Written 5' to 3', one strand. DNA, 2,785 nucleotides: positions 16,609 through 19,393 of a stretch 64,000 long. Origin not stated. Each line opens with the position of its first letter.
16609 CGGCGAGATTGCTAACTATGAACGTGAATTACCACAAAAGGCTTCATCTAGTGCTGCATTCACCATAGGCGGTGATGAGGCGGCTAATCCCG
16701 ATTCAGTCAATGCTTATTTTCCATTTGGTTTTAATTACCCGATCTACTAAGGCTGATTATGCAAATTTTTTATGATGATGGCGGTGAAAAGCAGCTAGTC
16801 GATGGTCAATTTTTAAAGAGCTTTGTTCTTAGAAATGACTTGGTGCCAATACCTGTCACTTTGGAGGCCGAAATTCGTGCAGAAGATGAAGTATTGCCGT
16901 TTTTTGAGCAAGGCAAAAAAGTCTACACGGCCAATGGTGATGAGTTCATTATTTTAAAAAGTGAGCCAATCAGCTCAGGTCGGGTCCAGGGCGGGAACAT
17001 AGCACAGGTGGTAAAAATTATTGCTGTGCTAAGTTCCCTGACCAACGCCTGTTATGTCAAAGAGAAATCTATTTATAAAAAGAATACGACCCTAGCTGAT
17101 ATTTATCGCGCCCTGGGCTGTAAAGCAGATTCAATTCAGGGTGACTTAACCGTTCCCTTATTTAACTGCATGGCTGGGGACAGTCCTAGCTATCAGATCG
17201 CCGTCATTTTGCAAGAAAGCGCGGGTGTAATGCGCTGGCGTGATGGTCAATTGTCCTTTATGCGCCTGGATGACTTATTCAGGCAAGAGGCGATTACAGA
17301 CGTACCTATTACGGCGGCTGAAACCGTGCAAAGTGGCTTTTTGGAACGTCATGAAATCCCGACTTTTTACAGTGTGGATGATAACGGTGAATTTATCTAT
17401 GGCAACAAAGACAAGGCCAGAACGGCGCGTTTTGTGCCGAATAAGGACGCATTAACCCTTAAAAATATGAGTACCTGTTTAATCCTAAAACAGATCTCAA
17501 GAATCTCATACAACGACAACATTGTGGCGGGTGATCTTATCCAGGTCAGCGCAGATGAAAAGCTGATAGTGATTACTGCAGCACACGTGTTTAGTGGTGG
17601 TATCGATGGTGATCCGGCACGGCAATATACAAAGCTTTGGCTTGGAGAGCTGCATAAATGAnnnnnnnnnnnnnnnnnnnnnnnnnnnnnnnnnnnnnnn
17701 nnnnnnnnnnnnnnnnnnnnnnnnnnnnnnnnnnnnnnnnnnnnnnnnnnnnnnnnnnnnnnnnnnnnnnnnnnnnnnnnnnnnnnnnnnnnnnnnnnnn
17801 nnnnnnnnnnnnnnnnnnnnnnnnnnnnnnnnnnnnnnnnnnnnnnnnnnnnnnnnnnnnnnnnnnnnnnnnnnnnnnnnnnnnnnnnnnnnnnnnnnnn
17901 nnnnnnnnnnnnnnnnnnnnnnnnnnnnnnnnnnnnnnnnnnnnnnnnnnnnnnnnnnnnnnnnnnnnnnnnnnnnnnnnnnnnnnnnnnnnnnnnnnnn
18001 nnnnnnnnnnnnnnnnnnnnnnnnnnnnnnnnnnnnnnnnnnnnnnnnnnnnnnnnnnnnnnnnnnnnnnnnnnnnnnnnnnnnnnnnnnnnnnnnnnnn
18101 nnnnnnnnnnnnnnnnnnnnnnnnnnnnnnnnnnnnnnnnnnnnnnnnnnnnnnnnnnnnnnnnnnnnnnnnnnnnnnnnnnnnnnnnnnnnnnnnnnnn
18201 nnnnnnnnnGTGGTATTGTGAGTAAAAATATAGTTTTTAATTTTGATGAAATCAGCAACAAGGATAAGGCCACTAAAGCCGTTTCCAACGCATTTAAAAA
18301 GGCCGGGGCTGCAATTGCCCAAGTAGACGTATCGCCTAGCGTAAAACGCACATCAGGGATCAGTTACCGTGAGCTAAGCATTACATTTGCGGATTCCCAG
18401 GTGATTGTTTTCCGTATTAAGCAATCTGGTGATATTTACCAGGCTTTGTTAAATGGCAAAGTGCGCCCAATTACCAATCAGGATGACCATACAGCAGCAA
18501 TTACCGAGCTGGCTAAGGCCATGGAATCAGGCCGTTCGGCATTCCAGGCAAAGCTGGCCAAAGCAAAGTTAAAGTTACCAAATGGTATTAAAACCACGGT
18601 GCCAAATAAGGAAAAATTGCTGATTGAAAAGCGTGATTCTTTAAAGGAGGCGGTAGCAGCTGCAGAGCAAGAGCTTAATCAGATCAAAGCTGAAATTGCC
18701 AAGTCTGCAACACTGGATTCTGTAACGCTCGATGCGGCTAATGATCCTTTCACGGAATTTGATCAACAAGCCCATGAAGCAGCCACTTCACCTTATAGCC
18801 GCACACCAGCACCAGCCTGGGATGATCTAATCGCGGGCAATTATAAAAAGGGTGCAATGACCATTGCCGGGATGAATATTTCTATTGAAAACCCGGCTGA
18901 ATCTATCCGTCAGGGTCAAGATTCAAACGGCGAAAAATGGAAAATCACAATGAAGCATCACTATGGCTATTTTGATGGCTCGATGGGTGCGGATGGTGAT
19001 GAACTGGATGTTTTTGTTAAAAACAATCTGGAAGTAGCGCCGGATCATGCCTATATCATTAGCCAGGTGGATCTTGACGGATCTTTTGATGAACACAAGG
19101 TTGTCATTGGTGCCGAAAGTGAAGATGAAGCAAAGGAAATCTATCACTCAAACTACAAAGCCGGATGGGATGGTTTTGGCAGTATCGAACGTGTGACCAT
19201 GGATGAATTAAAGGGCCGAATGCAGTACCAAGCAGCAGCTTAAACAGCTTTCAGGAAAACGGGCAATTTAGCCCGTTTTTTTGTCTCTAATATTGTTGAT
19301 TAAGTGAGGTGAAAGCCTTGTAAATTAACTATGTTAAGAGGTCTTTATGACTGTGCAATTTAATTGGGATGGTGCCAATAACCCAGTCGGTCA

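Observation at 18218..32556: A 14-kb block of giant and paralogous proteins between baseplate spike and portal: an expanded, divergent P1 Dar-like (capsid-delivered anti-restriction) island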

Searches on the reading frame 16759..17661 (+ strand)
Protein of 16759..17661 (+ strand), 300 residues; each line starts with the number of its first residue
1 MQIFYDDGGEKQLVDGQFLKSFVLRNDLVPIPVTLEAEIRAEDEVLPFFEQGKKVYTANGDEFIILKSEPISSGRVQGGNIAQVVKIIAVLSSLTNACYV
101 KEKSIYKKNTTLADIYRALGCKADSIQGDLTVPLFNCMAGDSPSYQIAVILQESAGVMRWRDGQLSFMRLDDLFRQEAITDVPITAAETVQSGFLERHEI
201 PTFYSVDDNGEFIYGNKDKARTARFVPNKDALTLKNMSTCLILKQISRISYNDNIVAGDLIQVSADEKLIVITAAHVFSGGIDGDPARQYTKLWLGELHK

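Call 9: search_protein_families(library=phrogs, proteins=[window:16759-17661:+], max_evalue=0.001)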
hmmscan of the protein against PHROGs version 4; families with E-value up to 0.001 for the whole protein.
window:16759-17661:+ (300 aa): 1 family
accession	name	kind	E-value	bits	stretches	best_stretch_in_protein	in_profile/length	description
phrog_1390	-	tail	2.3e-59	202.3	1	11-300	16-328/328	tail protein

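Call 92: search_solved_structures(query=window:16759-17661:+, max_evalue=0.01)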
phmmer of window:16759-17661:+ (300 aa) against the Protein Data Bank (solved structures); distinct sequences matched with E-value up to 0.01: 0.

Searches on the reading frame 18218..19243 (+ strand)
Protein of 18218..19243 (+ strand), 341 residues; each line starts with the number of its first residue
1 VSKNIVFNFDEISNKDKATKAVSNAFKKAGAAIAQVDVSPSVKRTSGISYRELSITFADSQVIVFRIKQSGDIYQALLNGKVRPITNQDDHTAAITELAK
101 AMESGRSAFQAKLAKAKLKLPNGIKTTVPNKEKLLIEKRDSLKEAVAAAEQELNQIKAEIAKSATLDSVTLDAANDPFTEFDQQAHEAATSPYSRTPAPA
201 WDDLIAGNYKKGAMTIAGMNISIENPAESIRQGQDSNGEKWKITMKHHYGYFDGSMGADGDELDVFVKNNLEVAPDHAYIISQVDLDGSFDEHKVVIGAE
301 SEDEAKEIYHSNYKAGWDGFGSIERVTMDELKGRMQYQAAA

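Call 4: search_protein_families(library=pfam, proteins=[window:18218-19243:+], max_evalue=0.01)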
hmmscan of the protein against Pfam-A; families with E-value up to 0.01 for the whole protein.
window:18218-19243:+ (341 aa): 2 families
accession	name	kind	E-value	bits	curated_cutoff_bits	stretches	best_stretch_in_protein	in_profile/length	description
PF18823.6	InPase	-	2e-45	154.4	26.8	1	206-333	6-132/135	Inorganic Pyrophosphatase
PF18788.6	DarA_N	-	1.5e-20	73.7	27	1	7-105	1-121/122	Defence against restriction A N-terminal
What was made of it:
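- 18218..19243 (+): Hdf homologue with added cargo: DarA_N domain (res 7-105), helical region (to ~165), linker, then a C-terminal InPase (type I pyrophosphatase-like) domain (res 206-333) with an intact DGDELDV signature at 259. Pfam DarA_N E 1.5e-20 and InPase E 2e-45 (call 4).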

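Call 26: search_protein_families(library=phrogs, proteins=[window:18218-19243:+], max_evalue=0.01)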
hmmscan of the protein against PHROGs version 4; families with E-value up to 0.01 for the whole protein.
window:18218-19243:+ (341 aa): 12 families
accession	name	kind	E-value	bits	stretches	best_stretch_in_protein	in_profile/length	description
phrog_5143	-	unknown function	1.5e-52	179.1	1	146-336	644-850/2204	-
phrog_1620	-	moron, auxiliary metabolic gene and host takeover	8.6e-42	144.3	1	1-163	4-168/200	Hdf-like antirestriction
phrog_938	-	lysis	3.5e-41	141.4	1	174-332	1472-1633/2185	endolysin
phrog_10089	-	moron, auxiliary metabolic gene and host takeover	6.3e-39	133.6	1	108-335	801-1022/4647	DarB-like antirestriction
phrog_20705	-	head and packaging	1.7e-38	133.3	1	199-334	18-153/690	virion structural protein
phrog_30335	-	unknown function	5.2e-37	127.6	1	95-333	663-890/2900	-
phrog_4660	-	head and packaging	3.1e-36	126.1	1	213-335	636-753/765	minor head protein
phrog_29900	-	unknown function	2.8e-32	112.5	1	182-330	748-897/1028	-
phrog_37402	-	unknown function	3.4e-32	111.6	1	186-316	1088-1218/2639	-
phrog_4272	-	unknown function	7e-26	91.9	1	198-333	121-253/764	-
phrog_33607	-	unknown function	2.1e-20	74.1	1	219-330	116-221/287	-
phrog_6398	-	unknown function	0.00031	21.1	1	15-174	12-176/313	-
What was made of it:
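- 18218..19243 (+): PHROG 'Hdf-like antirestriction' E 8.6e-42 (call 26).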

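Call 42: search_solved_structures(query=window:18218-19243:+, max_evalue=0.01, show_alignments=2)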
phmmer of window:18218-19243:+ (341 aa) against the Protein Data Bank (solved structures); distinct sequences matched with E-value up to 0.01: 2.
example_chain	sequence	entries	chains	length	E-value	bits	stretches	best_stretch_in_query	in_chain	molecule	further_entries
9b41_L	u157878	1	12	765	1.8e-26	96.7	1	215-329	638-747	gp19 Portal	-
9ukm_H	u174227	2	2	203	5e-09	39.5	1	5-156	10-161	Hdf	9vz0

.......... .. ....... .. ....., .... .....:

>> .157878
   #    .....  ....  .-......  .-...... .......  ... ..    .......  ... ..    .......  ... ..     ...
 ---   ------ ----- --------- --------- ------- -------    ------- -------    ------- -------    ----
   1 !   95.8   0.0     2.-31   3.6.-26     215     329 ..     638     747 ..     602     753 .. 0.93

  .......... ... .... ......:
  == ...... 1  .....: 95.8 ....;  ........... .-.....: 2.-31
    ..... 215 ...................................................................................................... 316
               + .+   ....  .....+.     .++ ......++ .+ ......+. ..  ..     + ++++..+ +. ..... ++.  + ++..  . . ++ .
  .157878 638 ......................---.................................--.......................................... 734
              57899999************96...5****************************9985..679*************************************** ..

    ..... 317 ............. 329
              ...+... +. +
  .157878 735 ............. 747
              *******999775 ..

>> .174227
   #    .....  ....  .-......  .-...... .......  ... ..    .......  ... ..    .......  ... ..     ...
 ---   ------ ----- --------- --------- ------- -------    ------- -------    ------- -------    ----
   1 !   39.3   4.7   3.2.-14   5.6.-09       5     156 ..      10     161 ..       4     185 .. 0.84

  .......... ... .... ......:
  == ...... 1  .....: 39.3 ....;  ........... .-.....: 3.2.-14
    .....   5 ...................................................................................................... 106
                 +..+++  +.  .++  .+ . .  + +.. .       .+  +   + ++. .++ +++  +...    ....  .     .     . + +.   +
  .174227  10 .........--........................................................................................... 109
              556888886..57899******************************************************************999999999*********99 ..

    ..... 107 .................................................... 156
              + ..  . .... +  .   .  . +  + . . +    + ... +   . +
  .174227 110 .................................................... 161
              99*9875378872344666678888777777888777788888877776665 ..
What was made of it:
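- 18218..19243 (+): PDB 9ukm Hdf chain E 5e-9; the InPase domain matches the 9b41 gp19 portal C-terminus, E 1.8e-26 (call 42).
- On P1 Dar system: PDB Hdf chain E 5e-9 (call 42).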

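Call 88: search_protein_families(library=padloc, proteins=[window:18218-19243:+], max_evalue=0.001)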
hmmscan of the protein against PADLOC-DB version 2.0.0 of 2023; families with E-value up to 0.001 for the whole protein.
window:18218-19243:+ (341 aa): 0 families

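Call 89: search_protein_families(library=ncbifam, proteins=[window:18218-19243:+], max_evalue=0.001)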
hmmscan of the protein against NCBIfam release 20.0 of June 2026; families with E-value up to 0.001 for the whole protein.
window:18218-19243:+ (341 aa): 0 families
